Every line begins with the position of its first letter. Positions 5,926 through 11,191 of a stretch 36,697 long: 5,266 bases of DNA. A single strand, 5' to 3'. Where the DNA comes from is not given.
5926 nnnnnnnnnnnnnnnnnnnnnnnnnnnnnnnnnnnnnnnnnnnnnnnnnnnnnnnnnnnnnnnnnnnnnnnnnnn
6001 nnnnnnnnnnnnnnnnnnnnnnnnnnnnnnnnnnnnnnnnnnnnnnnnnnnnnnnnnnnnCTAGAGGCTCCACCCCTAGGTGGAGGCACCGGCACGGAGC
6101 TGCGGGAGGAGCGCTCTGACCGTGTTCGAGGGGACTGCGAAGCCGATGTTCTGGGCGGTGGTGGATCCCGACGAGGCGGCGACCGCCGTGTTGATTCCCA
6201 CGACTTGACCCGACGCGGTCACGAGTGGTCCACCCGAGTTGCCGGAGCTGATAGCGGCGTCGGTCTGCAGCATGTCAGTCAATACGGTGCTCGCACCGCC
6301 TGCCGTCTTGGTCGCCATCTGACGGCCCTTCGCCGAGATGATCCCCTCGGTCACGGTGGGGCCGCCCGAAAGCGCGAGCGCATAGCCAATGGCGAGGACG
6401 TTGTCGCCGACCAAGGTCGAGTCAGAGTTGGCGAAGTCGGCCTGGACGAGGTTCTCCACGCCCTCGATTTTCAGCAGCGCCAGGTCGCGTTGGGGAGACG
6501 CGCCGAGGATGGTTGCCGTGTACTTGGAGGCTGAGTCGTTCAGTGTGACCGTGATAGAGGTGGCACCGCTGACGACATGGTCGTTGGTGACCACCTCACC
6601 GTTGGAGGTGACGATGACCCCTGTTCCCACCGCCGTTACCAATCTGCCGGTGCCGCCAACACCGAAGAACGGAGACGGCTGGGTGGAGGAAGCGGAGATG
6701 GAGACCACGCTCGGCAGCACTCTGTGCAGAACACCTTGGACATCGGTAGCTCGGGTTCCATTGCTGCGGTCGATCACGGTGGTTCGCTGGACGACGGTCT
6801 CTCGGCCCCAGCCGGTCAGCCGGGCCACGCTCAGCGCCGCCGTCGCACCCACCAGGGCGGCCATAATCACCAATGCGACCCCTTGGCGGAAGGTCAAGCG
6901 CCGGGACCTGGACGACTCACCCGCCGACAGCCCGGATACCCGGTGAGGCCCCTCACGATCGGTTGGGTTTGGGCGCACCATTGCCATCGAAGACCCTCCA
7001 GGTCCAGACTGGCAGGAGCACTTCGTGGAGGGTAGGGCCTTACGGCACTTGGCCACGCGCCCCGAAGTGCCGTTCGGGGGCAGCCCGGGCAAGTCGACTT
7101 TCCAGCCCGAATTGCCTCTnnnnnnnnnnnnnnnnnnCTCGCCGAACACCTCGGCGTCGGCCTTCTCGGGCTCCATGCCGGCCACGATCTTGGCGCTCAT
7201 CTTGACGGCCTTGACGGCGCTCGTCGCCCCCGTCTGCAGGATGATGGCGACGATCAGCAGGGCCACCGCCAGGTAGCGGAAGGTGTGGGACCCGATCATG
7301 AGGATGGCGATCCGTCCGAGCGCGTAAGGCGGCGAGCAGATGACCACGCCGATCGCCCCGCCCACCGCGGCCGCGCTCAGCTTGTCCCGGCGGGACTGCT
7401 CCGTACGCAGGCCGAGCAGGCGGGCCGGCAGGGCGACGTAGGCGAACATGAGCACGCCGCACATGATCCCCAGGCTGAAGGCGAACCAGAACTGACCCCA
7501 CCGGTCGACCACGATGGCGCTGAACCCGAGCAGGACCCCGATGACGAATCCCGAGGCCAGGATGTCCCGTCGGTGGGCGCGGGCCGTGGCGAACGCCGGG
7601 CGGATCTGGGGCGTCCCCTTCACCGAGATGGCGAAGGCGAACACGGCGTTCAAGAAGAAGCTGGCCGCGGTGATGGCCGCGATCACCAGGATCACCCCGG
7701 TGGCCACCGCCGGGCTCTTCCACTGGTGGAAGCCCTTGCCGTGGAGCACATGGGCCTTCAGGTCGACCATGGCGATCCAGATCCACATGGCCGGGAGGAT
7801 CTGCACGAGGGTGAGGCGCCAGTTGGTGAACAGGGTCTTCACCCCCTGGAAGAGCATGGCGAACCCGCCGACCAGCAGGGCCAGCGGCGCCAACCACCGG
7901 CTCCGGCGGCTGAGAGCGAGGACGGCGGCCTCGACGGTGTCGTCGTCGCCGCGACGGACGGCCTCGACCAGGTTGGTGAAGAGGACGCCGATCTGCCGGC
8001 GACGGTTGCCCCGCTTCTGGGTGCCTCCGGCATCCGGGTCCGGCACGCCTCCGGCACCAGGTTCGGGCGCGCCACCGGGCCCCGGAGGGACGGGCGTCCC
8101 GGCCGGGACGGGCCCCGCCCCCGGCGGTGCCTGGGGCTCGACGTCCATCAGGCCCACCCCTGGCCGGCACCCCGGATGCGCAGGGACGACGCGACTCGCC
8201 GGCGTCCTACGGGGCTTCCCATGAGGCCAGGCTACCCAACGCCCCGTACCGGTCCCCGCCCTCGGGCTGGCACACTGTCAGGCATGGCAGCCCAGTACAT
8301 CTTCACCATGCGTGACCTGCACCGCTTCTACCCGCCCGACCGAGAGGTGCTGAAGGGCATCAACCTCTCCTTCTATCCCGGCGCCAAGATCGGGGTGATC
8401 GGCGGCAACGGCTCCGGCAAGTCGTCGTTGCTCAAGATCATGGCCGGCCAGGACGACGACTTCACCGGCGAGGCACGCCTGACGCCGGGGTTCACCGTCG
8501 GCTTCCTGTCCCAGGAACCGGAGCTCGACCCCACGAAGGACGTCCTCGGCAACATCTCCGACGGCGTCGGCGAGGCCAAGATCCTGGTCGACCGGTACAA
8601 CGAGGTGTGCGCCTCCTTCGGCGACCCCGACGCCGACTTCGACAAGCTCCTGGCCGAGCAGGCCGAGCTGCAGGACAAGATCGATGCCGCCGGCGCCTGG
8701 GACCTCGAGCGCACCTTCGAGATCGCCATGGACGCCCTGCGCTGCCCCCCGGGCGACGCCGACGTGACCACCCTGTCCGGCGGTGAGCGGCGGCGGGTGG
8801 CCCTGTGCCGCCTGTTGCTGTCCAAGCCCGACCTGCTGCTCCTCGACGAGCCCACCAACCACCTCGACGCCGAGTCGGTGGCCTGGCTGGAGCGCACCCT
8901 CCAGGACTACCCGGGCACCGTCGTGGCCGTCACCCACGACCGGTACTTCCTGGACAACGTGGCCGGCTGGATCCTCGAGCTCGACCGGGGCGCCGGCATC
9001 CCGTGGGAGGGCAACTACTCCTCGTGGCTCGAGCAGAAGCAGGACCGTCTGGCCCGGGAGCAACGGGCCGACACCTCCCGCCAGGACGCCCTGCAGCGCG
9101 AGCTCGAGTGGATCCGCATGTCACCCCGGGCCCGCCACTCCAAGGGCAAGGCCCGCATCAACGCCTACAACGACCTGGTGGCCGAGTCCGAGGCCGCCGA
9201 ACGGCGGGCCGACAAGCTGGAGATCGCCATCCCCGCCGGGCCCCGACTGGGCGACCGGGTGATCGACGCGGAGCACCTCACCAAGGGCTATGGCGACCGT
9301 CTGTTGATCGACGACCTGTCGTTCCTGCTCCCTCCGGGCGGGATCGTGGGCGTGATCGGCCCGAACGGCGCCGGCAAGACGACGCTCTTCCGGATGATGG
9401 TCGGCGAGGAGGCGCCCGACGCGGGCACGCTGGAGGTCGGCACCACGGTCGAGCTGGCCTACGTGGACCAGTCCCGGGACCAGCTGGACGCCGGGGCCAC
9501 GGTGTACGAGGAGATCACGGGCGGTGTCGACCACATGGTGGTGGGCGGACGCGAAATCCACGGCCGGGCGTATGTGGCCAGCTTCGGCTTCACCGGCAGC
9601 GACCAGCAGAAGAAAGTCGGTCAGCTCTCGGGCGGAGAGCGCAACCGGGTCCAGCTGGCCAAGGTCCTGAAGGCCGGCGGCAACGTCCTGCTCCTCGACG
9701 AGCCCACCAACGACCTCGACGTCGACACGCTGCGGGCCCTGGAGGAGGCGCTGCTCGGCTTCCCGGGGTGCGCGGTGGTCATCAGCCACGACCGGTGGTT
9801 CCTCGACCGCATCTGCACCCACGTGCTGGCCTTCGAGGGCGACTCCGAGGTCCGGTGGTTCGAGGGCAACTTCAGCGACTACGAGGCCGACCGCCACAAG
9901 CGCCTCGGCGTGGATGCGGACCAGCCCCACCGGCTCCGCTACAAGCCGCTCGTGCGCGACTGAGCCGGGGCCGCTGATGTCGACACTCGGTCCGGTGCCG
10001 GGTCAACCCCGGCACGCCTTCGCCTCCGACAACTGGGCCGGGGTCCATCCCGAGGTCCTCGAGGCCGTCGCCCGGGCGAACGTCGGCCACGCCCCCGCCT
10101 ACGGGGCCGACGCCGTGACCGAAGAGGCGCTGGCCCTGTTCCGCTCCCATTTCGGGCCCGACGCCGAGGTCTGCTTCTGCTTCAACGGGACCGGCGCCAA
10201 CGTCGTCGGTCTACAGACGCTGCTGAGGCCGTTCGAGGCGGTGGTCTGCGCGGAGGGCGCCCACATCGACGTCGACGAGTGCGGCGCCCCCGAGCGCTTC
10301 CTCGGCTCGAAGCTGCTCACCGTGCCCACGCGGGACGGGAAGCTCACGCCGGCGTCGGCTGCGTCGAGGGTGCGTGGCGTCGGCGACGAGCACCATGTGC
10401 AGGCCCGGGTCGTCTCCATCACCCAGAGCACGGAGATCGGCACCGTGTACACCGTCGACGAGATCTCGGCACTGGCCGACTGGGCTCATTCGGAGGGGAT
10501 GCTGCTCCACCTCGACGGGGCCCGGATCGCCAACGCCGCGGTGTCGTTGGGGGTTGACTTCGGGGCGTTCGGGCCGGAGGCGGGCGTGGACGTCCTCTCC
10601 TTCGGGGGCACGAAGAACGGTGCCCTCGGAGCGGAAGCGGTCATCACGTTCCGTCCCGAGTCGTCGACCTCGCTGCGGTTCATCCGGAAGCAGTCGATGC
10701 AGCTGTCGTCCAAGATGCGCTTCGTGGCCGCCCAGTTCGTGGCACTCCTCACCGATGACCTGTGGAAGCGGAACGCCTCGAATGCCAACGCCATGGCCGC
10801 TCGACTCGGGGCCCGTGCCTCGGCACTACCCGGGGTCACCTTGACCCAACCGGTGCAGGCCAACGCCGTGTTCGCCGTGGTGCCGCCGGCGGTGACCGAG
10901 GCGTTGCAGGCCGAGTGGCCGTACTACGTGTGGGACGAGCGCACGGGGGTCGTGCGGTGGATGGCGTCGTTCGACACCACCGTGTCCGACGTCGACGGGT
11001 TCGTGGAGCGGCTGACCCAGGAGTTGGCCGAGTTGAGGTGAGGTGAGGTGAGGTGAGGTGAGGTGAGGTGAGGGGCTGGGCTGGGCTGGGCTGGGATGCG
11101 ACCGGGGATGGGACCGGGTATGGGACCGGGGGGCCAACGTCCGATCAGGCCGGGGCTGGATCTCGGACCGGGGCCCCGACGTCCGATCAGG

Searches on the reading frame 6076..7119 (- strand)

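Call 46: search_protein_families(library=pfam, proteins=[window:6076-7119:-], max_evalue=0.001)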
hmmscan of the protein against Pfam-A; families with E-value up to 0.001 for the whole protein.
window:6076-7119:- (347 aa): 3 families
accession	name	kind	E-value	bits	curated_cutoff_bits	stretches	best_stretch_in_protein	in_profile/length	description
PF13365.12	Trypsin_2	-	8e-30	104.9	27.6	1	165-309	1-144/144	Trypsin-like peptidase domain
PF00089.32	Trypsin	-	8e-17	62.2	20.6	1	164-335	26-217/220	Trypsin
PF02907.21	Peptidase_S29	-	0.00092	19.4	25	0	287-331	102-143/149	Hepatitis C virus NS3 protease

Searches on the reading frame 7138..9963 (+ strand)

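Call 46: search_protein_families(library=pfam, proteins=[window:7138-9963:+], max_evalue=0.001)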
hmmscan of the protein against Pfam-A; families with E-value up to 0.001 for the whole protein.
window:7138-9963:+ (941 aa): 9 families
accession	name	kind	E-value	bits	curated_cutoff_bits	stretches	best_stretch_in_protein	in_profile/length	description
PF00005.33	ABC_tran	-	9.1e-49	166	25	2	405-574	1-137/137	ABC transporter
PF13304.12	AAA_21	-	3.1e-14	54.2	27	0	551-606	243-304/304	AAA domain, putative AbiEii toxin, Type IV TA system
PF12848.13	ABC_tran_Xtn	-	2.3e-11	44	25.9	1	613-686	1-75/85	ABC transporter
PF13476.12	AAA_23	-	3.4e-05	25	27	0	733-752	18-37/201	AAA domain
PF02463.25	SMC_N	-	5e-05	23.3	40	0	419-433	28-42/220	RecF/RecN/SMC N terminal domain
PF13555.12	AAA_29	-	0.00026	21.1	27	0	419-432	26-39/61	P-loop containing region of AAA domain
PF01926.29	MMR_HSR1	-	0.00044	20.8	21.9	0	737-775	2-38/113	50S ribosome-binding GTPase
PF13401.12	AAA_22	-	0.0005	20.8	27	0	735-829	6-65/130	AAA domain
PF00350.29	Dynamin_N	-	0.00054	20.5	27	0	418-553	1-90/168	Dynamin family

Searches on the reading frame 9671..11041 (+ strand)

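Call 8: search_protein_families(library=pfam, proteins=[window:9671-11041:+], max_evalue=0.01)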
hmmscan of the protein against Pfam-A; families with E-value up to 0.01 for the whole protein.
window:9671-11041:+ (456 aa): 2 families
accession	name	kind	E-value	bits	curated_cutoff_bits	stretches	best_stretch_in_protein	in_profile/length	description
PF01212.27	Beta_elim_lyase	-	6.2e-49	167.3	27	1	117-403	2-284/288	Beta-eliminating lyase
PF00266.25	Aminotran_5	-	0.0015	18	21.5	1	244-319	139-205/371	Aminotransferase class-V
